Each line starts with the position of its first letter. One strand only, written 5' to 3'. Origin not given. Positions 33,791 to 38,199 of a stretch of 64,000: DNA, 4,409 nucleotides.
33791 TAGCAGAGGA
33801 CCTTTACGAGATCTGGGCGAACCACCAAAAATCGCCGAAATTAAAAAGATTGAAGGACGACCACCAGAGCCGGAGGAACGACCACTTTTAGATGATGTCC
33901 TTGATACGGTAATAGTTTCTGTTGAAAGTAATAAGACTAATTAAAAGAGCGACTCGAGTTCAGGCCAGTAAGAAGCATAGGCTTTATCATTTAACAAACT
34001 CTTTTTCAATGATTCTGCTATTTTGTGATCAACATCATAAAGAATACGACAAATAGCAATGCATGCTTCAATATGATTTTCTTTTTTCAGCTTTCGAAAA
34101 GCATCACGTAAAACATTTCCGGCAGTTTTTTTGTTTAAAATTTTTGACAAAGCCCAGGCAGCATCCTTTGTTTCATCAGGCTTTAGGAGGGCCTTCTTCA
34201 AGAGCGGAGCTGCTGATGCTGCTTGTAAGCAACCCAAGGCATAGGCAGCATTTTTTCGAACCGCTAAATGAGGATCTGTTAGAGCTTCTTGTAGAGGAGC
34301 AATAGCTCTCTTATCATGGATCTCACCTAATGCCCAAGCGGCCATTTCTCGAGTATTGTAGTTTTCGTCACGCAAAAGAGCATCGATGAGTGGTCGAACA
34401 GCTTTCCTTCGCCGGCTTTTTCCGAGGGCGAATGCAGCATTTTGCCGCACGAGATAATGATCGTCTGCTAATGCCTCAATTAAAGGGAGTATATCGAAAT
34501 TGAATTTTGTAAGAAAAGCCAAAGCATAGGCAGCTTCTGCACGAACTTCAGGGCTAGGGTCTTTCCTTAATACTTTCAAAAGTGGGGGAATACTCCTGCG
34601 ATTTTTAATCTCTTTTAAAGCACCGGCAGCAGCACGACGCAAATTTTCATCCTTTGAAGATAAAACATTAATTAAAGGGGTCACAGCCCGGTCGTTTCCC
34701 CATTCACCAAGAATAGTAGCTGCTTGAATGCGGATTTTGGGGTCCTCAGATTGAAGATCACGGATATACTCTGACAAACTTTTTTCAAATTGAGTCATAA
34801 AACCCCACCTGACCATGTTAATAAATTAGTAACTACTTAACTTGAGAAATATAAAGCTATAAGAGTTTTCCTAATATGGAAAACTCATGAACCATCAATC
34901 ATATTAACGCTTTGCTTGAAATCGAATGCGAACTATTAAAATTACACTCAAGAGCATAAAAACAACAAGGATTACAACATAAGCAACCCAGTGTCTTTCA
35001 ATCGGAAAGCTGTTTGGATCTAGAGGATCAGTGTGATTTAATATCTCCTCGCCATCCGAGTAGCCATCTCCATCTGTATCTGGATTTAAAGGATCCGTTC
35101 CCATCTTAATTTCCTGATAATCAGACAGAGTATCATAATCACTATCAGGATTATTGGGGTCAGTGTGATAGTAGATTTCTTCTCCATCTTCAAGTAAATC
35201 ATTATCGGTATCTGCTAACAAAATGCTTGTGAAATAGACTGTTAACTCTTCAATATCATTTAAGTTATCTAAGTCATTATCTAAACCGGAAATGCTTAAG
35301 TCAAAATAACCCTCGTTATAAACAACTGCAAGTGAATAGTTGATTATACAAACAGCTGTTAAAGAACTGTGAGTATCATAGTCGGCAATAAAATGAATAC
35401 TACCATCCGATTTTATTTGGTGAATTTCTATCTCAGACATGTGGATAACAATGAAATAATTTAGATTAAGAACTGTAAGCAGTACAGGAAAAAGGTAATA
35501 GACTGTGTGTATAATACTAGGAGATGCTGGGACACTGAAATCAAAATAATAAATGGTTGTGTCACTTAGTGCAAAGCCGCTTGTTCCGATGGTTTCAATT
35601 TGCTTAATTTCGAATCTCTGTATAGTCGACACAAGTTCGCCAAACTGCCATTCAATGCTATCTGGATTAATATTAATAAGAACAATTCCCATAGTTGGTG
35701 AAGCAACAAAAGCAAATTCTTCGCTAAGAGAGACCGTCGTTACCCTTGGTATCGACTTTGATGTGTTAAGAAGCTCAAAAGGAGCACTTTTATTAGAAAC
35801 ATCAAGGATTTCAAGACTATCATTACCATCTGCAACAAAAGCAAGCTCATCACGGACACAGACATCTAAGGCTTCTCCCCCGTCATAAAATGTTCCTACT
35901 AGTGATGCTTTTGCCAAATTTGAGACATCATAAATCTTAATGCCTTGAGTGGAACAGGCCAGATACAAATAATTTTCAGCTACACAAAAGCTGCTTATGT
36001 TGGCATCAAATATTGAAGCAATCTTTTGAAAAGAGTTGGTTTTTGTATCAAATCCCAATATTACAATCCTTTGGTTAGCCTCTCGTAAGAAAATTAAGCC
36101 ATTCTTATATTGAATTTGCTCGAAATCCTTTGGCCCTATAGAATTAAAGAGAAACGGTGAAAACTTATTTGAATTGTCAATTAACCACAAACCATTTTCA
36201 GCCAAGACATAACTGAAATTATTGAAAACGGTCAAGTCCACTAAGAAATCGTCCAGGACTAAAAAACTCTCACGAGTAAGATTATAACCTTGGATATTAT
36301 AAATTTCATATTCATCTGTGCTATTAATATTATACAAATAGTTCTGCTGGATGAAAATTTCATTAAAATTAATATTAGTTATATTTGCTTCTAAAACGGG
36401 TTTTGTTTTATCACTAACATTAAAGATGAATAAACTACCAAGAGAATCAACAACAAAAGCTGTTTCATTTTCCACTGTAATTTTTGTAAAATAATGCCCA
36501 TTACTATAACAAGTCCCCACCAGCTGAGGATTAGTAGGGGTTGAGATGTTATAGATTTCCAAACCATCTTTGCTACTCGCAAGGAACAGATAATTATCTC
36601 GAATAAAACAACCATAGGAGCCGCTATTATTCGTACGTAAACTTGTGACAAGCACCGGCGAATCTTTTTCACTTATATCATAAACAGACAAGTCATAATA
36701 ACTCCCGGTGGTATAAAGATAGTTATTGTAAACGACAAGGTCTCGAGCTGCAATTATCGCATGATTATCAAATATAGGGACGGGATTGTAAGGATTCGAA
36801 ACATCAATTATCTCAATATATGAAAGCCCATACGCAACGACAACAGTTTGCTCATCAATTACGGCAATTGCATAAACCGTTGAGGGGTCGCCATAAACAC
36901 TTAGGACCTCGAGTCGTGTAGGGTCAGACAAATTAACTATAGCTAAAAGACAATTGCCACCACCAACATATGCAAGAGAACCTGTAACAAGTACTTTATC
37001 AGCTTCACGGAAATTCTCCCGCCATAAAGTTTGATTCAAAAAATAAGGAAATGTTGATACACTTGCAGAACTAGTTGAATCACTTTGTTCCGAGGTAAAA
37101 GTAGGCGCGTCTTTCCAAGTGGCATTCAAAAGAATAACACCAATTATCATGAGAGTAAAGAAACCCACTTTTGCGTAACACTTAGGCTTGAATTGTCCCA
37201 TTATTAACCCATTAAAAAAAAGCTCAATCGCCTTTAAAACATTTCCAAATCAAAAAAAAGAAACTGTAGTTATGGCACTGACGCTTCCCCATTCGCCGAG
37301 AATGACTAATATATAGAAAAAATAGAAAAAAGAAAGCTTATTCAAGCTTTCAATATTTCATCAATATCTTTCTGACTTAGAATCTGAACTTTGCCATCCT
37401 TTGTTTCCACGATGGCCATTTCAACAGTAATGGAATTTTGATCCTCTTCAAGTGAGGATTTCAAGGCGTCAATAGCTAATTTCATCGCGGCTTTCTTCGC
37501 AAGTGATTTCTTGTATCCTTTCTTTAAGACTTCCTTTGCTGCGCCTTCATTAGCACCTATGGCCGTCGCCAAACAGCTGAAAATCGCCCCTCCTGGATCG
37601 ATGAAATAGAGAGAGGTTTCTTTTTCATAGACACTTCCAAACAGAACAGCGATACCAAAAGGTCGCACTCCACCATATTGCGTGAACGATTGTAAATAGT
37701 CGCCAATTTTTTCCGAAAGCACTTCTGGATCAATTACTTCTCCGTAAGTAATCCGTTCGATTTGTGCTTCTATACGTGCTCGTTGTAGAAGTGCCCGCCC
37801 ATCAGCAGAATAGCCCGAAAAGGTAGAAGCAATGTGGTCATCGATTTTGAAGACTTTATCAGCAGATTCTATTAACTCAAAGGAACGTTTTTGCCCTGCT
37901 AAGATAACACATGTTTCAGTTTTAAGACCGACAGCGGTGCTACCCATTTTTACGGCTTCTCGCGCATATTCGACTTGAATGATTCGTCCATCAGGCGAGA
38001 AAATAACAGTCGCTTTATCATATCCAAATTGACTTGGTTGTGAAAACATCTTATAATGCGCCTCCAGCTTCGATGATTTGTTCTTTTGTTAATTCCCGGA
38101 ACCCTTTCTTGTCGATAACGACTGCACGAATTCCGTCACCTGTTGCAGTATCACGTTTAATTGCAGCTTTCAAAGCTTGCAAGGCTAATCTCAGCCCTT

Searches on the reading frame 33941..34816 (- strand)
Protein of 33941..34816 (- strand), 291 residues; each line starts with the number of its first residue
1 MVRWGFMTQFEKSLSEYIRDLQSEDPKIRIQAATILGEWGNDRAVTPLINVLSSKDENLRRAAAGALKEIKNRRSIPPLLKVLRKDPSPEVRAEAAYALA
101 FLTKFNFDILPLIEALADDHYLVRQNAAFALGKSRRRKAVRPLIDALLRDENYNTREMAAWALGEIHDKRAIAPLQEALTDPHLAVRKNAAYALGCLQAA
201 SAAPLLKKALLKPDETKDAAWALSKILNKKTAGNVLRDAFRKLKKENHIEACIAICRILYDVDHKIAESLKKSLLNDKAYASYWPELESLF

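Call 78: search_protein_families(library=pfam, proteins=[window:33941-34816:-], max_evalue=0.001)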
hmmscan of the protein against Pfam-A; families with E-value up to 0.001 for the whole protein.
window:33941-34816:- (291 aa): 10 families
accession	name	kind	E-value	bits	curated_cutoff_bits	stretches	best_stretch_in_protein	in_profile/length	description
PF13646.12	HEAT_2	-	1.9e-52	175.9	27.7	3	21-100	8-88/88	HEAT repeats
PF02985.28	HEAT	-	1.7e-29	99.5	23.5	2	76-104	2-29/31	HEAT repeat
PF13513.12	HEAT_EZ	-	3.4e-24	85.3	27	1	169-197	27-55/55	HEAT-like repeat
PF03130.22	HEAT_PBS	-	8.5e-23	78.7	20.9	2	156-181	2-27/27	PBS lyase HEAT-like repeat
PF00514.29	Arm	-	9.9e-21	73.5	20.6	1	43-68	12-37/41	Armadillo/beta-catenin-like repeat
PF12717.13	Cnd1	-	1.4e-10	41.9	26.4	0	111-170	25-89/162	non-SMC mitotic condensation complex subunit 1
PF01602.26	Adaptin_N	-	2.5e-06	26.8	37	0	53-139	89-184/524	Adaptin N terminal region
PF25151.1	TPR_Trm732_C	-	5.7e-06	26.7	27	0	136-175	94-133/159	Trm732, C-terminal TPR repeats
PF13251.12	DUF4042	-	0.00011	22.4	27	0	72-103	37-68/182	Domain of unknown function (DUF4042)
PF24714.1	TOR1L1_N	-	0.00081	19.2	43.3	0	42-71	210-239/281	TORTIFOLIA1 N-terminal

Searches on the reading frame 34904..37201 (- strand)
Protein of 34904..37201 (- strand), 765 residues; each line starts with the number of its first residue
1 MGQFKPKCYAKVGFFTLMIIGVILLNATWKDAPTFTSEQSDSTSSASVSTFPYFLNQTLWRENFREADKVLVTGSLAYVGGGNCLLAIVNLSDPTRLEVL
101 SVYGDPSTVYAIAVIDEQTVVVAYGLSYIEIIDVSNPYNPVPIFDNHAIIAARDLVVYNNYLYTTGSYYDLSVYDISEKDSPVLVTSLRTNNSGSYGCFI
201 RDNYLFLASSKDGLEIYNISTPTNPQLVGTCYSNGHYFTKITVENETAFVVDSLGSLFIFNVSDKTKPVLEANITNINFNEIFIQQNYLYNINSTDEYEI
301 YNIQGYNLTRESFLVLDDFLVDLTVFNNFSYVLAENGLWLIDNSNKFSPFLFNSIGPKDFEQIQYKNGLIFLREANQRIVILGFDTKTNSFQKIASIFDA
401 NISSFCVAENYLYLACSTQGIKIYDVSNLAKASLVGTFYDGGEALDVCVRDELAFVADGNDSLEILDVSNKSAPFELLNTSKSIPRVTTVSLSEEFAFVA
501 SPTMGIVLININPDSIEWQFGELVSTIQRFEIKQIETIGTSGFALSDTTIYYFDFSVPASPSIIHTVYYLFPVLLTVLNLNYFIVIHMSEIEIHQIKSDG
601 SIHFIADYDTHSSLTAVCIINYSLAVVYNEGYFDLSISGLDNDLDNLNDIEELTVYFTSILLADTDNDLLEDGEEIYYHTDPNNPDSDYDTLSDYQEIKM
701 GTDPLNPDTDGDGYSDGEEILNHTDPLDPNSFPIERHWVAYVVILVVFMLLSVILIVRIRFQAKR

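Call 77: search_protein_families(library=pfam, proteins=[window:34904-37201:-], max_evalue=0.00001)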
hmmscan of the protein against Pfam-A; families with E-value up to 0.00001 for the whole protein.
window:34904-37201:- (765 aa): 2 families
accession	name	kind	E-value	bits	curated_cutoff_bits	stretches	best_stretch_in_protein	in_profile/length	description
PF08309.17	LVIVD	-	1.1e-35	121.2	20.2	1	441-478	1-38/42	LVIVD repeat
PF18884.5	TSP3_bac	-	7.3e-18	64.5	25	1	708-729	1-22/22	Bacterial TSP3 repeat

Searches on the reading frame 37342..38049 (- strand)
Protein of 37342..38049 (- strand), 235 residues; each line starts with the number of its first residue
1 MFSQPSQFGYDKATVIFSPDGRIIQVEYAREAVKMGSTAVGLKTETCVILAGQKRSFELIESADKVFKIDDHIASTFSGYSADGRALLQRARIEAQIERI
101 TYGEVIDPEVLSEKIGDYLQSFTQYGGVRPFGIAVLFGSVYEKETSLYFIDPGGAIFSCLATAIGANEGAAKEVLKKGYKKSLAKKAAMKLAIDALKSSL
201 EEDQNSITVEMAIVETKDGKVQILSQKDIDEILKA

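Call 78: search_protein_families(library=pfam, proteins=[window:37342-38049:-], max_evalue=0.001)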
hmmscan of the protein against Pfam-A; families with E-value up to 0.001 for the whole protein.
window:37342-38049:- (235 aa): 2 families
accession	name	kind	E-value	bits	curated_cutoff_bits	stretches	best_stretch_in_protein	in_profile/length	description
PF00227.31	Proteasome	-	7.1e-47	159.9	22.4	1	33-213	1-188/189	Proteasome subunit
PF10584.14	Proteasome_A_N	-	3.2e-11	43.1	27.7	1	10-32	1-23/23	Proteasome subunit A N-terminal signature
